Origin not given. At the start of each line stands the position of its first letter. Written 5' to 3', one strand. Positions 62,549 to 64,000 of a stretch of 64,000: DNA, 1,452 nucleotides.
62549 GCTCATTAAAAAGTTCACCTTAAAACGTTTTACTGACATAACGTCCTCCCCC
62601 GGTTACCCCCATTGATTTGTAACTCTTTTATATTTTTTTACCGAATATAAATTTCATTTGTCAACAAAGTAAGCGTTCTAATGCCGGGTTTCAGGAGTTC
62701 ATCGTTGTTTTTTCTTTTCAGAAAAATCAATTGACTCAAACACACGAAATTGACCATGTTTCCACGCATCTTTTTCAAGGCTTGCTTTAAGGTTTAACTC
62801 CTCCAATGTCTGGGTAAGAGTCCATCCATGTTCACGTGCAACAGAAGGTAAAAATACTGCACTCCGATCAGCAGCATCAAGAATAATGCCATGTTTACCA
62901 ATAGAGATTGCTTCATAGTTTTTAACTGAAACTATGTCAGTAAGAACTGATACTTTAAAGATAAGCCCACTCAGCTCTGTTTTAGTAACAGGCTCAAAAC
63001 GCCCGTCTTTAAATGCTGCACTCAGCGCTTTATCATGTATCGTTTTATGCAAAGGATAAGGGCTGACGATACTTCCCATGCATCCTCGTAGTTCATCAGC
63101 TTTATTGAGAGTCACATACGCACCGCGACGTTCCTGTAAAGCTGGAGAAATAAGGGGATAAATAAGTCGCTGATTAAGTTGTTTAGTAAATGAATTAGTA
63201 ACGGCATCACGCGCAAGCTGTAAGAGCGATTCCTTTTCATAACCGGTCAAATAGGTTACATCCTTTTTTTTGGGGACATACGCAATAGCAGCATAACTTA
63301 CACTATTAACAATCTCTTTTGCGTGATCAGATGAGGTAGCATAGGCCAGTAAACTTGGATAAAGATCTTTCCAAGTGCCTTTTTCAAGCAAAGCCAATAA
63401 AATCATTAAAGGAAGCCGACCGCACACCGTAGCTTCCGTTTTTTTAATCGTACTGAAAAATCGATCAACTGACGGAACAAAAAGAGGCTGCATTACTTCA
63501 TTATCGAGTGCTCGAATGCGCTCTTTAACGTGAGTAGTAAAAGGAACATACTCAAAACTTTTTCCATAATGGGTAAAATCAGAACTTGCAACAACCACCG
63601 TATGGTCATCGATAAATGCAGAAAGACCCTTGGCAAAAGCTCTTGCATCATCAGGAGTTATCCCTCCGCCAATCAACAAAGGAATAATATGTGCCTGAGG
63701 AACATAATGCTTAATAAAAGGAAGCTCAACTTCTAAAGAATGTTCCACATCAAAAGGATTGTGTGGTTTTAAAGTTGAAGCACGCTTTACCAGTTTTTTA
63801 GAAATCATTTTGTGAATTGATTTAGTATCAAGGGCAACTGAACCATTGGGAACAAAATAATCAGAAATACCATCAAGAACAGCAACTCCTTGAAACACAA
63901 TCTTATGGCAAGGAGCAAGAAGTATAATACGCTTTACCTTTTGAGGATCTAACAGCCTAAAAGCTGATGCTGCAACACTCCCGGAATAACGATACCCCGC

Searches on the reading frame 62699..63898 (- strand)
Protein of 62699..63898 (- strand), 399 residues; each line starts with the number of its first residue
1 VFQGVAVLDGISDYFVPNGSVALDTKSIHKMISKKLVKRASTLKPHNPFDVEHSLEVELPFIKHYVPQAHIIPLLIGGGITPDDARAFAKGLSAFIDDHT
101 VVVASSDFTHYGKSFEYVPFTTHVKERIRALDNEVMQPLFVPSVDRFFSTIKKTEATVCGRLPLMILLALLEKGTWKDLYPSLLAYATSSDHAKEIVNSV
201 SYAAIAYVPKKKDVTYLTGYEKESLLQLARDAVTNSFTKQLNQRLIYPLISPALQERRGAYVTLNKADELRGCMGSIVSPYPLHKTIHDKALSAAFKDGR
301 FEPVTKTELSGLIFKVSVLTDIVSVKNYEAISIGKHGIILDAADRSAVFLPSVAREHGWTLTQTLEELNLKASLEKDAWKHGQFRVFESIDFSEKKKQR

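Call 66: search_protein_families(library=pfam, proteins=[window:62699-63898:-], max_evalue=0.001)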
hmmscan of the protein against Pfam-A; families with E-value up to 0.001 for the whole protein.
window:62699-63898:- (399 aa): 2 families
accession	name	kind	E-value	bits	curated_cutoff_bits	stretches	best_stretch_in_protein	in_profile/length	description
PF01871.22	AMMECR1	-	6.5e-44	149.8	25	1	226-388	1-164/168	AMMECR1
PF01875.22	Memo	-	1.7e-29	103.4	27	1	3-205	77-268/269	Memo-like protein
